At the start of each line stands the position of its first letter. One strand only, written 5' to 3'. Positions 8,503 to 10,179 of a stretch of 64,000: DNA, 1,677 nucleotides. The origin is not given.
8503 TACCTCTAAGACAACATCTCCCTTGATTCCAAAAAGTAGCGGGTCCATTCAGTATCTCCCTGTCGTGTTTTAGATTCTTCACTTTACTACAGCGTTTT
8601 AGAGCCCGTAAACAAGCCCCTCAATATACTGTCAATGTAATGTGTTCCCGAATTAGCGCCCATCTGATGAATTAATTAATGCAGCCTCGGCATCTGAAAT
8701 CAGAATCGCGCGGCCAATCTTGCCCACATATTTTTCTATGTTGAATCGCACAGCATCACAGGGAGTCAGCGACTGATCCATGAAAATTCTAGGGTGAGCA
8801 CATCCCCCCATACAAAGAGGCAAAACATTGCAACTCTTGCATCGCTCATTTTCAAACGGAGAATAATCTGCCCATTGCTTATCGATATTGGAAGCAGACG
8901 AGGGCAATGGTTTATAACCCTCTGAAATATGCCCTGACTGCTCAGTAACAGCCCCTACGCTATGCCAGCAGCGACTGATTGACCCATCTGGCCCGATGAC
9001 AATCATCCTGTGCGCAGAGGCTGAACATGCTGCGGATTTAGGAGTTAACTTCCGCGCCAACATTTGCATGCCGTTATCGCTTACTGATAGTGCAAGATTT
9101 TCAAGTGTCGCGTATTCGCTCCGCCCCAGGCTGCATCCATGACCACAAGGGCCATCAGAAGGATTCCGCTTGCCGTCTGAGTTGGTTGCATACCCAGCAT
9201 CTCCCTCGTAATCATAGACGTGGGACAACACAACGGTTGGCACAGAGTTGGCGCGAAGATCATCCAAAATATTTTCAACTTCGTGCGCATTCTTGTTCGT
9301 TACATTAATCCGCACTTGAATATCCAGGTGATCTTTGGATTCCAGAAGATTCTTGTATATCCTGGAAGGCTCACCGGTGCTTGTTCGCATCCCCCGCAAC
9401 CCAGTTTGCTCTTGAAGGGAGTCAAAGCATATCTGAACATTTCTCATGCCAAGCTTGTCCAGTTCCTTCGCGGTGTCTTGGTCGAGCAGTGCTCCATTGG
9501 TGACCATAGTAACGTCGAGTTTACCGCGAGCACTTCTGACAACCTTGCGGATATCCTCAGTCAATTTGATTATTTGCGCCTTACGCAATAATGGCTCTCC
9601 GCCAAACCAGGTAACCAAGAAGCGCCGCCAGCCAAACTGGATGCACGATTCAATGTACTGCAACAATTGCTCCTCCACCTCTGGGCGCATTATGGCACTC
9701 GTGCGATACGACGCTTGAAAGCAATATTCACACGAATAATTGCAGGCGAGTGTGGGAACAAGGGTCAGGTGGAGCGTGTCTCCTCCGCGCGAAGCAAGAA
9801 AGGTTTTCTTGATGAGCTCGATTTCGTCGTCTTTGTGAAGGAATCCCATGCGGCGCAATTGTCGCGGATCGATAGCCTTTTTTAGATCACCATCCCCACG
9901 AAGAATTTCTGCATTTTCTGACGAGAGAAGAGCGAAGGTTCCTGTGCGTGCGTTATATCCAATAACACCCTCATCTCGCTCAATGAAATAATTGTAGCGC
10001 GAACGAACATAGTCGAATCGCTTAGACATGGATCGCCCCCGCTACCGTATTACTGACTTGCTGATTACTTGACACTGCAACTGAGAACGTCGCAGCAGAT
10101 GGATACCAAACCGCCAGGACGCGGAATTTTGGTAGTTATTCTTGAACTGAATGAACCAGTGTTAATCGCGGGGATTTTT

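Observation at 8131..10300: Unannotated 59-aa Cys-rich precursor peptide next to a radical-SAM/SPASM maturase: candidate RiPP cluster on a mobile element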

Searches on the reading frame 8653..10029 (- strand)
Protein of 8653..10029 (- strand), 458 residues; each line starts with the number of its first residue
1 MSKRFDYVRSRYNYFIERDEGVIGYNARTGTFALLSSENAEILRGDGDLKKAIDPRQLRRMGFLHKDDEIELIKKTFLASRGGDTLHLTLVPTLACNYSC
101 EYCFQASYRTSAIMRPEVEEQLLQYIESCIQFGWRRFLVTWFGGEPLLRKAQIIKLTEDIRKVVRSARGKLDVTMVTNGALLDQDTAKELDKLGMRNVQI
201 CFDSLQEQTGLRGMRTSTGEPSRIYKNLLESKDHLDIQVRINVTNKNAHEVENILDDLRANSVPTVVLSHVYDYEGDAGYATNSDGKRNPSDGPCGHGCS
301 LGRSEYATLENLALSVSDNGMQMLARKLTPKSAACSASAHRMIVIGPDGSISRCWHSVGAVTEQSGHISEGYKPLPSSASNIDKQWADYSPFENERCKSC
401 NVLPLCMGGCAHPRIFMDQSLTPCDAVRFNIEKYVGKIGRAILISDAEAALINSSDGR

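Call 3: search_protein_families(library=ncbifam, proteins=[window:8653-10029:-], max_evalue=0.1)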
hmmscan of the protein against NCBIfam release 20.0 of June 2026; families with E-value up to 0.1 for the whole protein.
window:8653-10029:- (458 aa): 76 families (the best 25 are shown)
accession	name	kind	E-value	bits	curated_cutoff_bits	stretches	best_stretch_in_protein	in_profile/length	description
TIGR04463.1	rSAM_vs_C_rich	equivalog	9.2e-57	192.7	525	1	12-433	1-422/438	TIGR04463 family radical SAM/SPASM RiPP maturase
TIGR04334.1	rSAM_Clo7bot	equivalog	2.1e-45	155.2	600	1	65-434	67-428/440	radical SAM/SPASM domain Clo7bot peptide maturase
TIGR04280.1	geopep_mat_rSAM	hypoth_equivalog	3.2e-42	145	400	1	17-428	14-410/428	geopeptide radical SAM maturase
NF052473.1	rSAM_FlmE_OhkG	exception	2.6e-40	138.5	500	2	12-261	6-279/481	FlmE/OhkG family radical SAM/SPASM peptide maturase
NF038107.1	rSAM_NF038107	equivalog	6.5e-34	117.5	600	1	10-413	4-403/444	Cys-every-fifth radical SAM/SPASM peptide maturase CefB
NF047865.1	rSAM_PapB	equivalog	1.3e-29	103.4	340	1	88-420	5-326/330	PapB family radical SAM/SPASM ranthipeptide maturase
TIGR03974.1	rSAM_six_Cys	equivalog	2e-20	73.1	425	2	49-255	59-271/451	thioether cross-link-forming SCIFF peptide maturase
NF038283.1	viperin_w_prok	equivalog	1.8e-16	60.2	180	1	93-249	9-168/281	viperin family antiviral radical SAM protein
TIGR02666.1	moaA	equivalog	2.6e-16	59.5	284.05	1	93-256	17-178/336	GTP 3',8-cyclase MoaA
TIGR04083.1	rSAM_pep_methan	hypoth_equivalog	5e-16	58.5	300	2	87-259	1-165/376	TIGR04083 family peptide-modifying radical SAM enzyme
TIGR03942.1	sulfatase_rSAM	equivalog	8.3e-16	58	349.45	1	94-419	9-333/363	anaerobic sulfatase maturase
TIGR02668.1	moaA_archaeal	equivalog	8.7e-16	57.8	325.25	1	90-261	14-176/303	GTP 3',8-cyclase MoaA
TIGR03906.1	quino_hemo_SAM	equivalog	1.2e-15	57.2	453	2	91-246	99-259/467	quinohemoprotein amine dehydrogenase maturation protein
TIGR04054.1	rSAM_NirJ1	equivalog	5e-15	55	650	1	93-276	43-214/387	putative heme d1 biosynthesis radical SAM protein NirJ1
NF041298.1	rSAM_mat_DynA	equivalog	1.3e-14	53.9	450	1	91-268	6-184/356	dynobactin maturation radical SAM/SPASM protein DynA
TIGR04085.1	rSAM_more_4Fe4S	domain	2.1e-14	53.7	27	1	335-420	1-84/93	SPASM domain-containing protein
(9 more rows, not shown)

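Call 4: search_protein_families(library=pfam, proteins=[window:8653-10029:-], max_evalue=0.1)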
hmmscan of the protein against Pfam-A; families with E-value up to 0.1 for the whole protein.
window:8653-10029:- (458 aa): 2 families
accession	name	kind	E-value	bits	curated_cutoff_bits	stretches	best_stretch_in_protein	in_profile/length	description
PF04055.27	Radical_SAM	-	6.4e-17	62.7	29.5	1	91-258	2-166/166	Radical SAM superfamily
PF13353.11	Fer4_12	-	4.7e-06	27.4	22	1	95-189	14-105/137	4Fe-4S single cluster domain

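Call 8: find_homologous_proteins(query=window:8653-10029:-, max_evalue=0.00001)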
Query window:8653-10029:- (458 aa): 308 proteins with E <= 0.00001 among 8000 candidates; the best 120 are listed.
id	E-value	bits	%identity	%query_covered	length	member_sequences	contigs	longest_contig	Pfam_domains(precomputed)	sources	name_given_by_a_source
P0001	0.0e+0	1053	100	100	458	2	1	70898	PF04055.28,PF13353.12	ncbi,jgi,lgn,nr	ncbi:MAG: SPASM domain-containing protein [Candidatus Pacebacteria bacterium]|jgi:uncharacterized pr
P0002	3.4e-143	496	49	97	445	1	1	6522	PF04055.28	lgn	-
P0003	1.3e-112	395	41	97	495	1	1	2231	PF04055.28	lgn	-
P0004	2.4e-106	374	39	99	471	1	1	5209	PF04055.28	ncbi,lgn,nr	ncbi:MAG TPA: radical SAM protein [Nodularia sp. (in: cyanobacteria)]|nr:radical SAM protein [Nodula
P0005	3.6e-106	374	42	97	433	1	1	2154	PF04055.28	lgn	-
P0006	3.3e-104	367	39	98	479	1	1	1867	PF04055.28,PF13353.12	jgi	jgi:uncharacterized protein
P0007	2.2e-103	365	41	95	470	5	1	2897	PF04055.28,PF13353.12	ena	-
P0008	3.6e-103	364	40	97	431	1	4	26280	PF04055.28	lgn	-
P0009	5.8e-103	363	40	98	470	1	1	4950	PF04055.28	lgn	-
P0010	9.9e-102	359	41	95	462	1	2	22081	PF04055.28,PF13353.12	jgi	jgi:uncharacterized protein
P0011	1.1e-101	359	40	97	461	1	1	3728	PF04055.28,PF13353.12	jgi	jgi:uncharacterized protein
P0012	2.1e-101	358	38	95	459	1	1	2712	PF04055.28,PF13353.12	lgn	-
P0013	3.9e-101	357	40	97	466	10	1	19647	PF04055.28,PF13353.12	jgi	jgi:uncharacterized protein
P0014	1.4e-100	355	40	95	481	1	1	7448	PF04055.28,PF13353.12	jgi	jgi:uncharacterized protein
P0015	2.1e-100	355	40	97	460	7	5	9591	PF04055.28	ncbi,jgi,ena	jgi:uncharacterized protein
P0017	8.7e-100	353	39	97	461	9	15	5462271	PF04055.28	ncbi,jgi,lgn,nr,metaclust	ncbi:SPASM domain-containing protein [Nodularia spumigena CS-584]|nr:SPASM domain-containing protein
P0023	2.4e-95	338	37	96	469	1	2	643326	PF04055.28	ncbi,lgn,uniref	ncbi:radical SAM protein [Mycolicibacterium sp. 624]|uniref:radical SAM/SPASM domain-containing prot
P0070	4.8e-74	268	34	95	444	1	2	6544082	PF04055.28,PF13353.12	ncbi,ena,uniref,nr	ncbi:radical SAM/SPASM domain-containing protein [uncultured Desulfosarcina sp.]|uniref:radical SAM/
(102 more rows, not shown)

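Call 9: find_encoding_contigs(protein=window:8653-10029:-, flank=10000, max_places=6)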
Protein window:8653-10029:- (458 aa): 1 contig read that carries it; 1 place shown.
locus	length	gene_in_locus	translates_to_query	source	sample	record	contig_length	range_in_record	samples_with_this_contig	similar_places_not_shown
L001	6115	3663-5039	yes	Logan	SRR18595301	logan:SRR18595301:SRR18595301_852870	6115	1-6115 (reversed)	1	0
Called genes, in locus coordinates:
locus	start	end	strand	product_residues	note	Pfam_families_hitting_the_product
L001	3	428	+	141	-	?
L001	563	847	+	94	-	-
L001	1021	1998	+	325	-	PF13369:Transglut_core2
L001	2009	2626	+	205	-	-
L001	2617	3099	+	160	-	-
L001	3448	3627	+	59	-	-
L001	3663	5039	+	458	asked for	PF13353:Fer4_12 (weak), PF04055:Radical_SAM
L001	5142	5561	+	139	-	-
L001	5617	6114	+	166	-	?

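Call 10: find_encoding_contigs(protein=P0002, flank=6000, max_places=3)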
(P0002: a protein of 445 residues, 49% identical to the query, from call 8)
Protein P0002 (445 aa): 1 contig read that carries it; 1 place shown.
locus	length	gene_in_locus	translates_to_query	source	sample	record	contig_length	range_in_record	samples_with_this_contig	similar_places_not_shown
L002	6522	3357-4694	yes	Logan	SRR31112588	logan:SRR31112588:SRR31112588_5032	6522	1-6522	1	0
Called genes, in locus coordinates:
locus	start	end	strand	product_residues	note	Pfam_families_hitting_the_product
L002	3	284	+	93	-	?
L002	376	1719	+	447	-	PF03219:TLC (faint), PF07690:MFS_1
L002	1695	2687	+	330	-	PF00248:Aldo_ket_red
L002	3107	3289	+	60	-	-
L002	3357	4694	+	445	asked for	PF04055:Radical_SAM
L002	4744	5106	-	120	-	-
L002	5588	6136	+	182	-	PF03734:YkuD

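Call 11: find_encoding_contigs(protein=P0017, flank=6000, max_places=2)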
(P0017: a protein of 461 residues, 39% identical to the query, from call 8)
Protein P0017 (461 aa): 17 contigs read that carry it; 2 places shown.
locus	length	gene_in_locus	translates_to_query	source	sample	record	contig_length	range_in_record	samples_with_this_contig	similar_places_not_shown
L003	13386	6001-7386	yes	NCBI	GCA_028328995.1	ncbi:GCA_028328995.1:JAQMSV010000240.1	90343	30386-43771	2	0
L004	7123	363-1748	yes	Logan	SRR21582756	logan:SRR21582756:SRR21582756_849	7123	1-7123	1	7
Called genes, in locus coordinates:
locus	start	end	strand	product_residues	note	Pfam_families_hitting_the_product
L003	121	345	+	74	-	-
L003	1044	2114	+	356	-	PF10017:Methyltransf_33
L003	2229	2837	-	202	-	-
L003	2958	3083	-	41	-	-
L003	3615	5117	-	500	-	PF14516:AAA_35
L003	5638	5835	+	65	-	-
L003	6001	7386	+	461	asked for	PF04055:Radical_SAM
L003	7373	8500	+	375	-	-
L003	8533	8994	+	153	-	-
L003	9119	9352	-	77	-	PF07927:HicA_toxin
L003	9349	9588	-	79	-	PF15919:HicB_lk_antitox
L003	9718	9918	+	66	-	PF09957:VapB_antitoxin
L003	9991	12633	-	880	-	PF01411:tRNA-synt_2c, PF07973:tRNA_SAD, PF02272:DHHA1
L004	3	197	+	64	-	?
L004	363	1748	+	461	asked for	PF04055:Radical_SAM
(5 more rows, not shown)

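Call 20: find_related_loci(query=A1, collection=genome_contigs, flank=6000)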
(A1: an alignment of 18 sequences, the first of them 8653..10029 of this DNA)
Query A1 (458 aa) in genome_contigs; peptide patterns used: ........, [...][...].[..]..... (x = any residue, [..] = any of these).
599 stretches matched a pattern (row limit reached: there are more); 587 encode a relative of the query (tblastn E <= 1e-3); the best 80 are kept; 80 distinct loci.
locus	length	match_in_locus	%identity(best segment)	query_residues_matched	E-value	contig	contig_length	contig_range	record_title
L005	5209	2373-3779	39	1-454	7e-112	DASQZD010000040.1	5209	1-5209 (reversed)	MAG TPA_asm: Nodularia sp. (in: cyanobacteria) isolate SMAG_U11082 k141_115941, whole genome shotgun sequence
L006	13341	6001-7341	38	9-442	6e-97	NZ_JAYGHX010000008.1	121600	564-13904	Cyanobium gracile UHCC 0139 00008121600, whole genome shotgun sequence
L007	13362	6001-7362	35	7-442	2e-95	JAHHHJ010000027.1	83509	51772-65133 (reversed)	MAG: Kastovskya adunca ATA6-11-RM4 scaffold_141_c1, whole genome shotgun sequence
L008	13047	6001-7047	31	68-431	1e-53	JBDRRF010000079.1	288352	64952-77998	MAG: Pseudomonadota bacterium isolate MEGAHIT-group-2.86 k141_104636, whole genome shotgun sequence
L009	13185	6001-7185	31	10-412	1e-52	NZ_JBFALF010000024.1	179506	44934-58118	Nonomuraea sp. NPDC050202 NPDC050202_48_A11.ctg-0024, whole genome shotgun sequence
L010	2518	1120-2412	29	10-443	8e-52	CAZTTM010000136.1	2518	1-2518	MAG TPA_asm: uncultured Muribaculaceae bacterium isolate binchicken_co354_38 genome assembly, contig: NODE_47625_length_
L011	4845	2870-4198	29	6-443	4e-51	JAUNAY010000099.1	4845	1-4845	MAG: Fusobacterium sp. isolate S1M_St_21 NODE_3211_length_4845_cov_13.544259, whole genome shotgun sequence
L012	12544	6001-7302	29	9-443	1e-48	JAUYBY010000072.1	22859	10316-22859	MAG: Candidatus Zixiibacteriota bacterium isolate C20_concoct.bin.73 C20_k141_115976, whole genome shotgun sequence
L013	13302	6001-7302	29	10-442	2e-48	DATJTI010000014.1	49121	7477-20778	MAG TPA_asm: Stellaceae bacterium isolate SMAG_U15016 k141_1883733, whole genome shotgun sequence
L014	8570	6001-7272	30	9-440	1e-48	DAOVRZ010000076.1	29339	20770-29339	MAG TPA_asm: Halanaerobiales bacterium isolate CSMAG_1614 CSMAG_1614_k141_1415341_length_29339_cov_30.9881, whole genome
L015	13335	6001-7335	28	10-449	1e-48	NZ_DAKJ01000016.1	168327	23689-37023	MAG: Methanosarcina sp. UBA289 UBA289_contig_375, whole genome shotgun sequence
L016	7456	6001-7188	30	10-412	3e-48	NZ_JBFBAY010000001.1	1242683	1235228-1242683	Micromonospora sp. NPDC051196 NPDC051196_28_C8.ctg-0001, whole genome shotgun sequence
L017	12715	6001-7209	30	4-412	3e-48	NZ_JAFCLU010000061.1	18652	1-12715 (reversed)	Bradyrhizobium sp. AUGA SZCCT0283 NODE_61, whole genome shotgun sequence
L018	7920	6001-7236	29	10-429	2e-46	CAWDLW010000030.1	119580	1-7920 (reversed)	MAG: Methanotrichaceae archaeon isolate MFD04492.bin.2.126 genome assembly, contig: contig_6053, whole genome shotgun se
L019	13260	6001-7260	31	10-436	5e-46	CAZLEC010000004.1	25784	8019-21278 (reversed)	MAG TPA_asm: uncultured Burkholderiales bacterium isolate binchicken_co50_277 genome assembly, contig: NODE_2004_length_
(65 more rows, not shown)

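Call 21: find_related_loci(query=A1, collection=metagenome_contigs, flank=4000)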
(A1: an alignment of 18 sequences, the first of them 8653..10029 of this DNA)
Query A1 (458 aa) in metagenome_contigs; peptide patterns used: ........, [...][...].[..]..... (x = any residue, [..] = any of these).
600 stretches matched a pattern (row limit reached: there are more); 579 encode a relative of the query (tblastn E <= 1e-3); the best 80 are kept; 80 distinct loci.
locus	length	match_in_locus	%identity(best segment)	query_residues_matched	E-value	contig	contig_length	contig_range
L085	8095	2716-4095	39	9-453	3e-100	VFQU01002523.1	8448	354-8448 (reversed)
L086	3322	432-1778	38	9-442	7e-102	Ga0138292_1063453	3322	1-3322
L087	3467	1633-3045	38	5-453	2e-100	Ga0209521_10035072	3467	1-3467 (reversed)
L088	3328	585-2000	39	8-447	4e-95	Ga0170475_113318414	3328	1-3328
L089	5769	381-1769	37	8-440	4e-91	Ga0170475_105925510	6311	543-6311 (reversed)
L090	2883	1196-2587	35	8-440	2e-89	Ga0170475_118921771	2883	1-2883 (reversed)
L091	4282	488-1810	32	10-444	2e-65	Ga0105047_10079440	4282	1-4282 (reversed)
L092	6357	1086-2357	32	9-442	2e-55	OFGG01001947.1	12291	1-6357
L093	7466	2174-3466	29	10-443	5e-52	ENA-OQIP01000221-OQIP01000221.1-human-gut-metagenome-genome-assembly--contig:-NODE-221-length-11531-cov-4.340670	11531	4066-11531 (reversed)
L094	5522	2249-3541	29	10-443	4e-52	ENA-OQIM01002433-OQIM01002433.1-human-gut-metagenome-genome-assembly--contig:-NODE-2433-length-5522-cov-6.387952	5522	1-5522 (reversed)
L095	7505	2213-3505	29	10-443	6e-52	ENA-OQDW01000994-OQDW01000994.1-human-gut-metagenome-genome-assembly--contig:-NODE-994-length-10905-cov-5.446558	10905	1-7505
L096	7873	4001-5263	30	10-435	2e-50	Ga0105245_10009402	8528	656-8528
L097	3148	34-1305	31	10-439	4e-50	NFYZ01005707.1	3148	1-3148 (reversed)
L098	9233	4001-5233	29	10-412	3e-49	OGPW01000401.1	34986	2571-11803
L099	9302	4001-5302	29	9-443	2e-49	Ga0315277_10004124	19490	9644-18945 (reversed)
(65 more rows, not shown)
